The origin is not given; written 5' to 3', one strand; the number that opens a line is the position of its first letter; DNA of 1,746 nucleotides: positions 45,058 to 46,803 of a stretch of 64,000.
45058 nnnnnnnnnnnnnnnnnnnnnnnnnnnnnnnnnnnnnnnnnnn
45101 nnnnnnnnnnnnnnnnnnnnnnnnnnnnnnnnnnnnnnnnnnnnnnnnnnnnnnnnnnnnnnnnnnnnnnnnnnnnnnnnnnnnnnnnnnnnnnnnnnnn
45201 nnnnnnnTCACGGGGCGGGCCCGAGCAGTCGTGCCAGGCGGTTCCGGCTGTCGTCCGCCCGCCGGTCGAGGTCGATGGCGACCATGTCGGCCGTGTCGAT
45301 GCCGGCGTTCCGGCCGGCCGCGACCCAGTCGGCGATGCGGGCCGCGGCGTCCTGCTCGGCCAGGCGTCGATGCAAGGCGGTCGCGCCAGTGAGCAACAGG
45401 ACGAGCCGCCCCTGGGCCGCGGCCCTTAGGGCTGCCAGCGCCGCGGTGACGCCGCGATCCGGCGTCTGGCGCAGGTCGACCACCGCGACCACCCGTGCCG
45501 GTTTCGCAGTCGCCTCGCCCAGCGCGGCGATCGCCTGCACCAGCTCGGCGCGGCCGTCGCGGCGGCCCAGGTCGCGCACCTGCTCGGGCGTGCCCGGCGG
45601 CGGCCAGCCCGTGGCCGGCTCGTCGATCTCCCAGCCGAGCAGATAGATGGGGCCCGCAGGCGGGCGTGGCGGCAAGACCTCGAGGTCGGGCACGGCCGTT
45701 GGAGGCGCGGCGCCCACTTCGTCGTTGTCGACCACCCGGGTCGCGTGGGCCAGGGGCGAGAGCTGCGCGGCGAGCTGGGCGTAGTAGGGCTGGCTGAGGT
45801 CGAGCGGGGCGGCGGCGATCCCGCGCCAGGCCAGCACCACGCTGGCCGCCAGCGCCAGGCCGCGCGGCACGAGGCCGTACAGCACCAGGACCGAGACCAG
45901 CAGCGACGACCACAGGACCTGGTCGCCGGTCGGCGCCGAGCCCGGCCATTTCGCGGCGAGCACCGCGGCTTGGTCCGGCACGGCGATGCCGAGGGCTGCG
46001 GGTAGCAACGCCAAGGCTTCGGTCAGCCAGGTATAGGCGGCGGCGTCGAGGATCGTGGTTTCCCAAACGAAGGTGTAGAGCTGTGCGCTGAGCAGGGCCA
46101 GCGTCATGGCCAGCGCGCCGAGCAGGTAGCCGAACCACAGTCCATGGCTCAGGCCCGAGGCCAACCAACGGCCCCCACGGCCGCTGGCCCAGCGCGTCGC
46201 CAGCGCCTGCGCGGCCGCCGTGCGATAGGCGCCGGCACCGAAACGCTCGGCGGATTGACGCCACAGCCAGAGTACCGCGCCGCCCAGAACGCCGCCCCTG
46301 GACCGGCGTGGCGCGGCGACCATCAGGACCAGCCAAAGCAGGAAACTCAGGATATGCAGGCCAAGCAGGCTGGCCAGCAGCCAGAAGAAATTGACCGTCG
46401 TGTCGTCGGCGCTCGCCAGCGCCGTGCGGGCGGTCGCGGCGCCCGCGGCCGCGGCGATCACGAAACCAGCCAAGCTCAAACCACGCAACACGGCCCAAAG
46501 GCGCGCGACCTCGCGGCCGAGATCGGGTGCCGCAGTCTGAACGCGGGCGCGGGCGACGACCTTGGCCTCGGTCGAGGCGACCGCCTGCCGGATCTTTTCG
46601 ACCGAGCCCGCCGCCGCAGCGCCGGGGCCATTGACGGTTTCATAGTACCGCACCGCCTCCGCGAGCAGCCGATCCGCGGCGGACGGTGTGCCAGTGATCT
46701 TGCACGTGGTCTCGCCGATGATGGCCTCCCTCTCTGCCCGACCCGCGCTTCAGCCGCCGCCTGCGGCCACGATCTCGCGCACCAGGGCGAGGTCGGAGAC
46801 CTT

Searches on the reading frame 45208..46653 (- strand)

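Call 74: search_protein_families(library=pfam, proteins=[window:45208-46653:-], max_evalue=0.00001)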
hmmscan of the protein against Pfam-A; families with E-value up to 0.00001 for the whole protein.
window:45208-46653:- (481 aa): 1 family
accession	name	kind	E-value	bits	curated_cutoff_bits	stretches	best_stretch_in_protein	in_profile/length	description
PF11067.13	DUF2868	-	2e-62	212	26.8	1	143-450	6-313/315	Protein of unknown function (DUF2868)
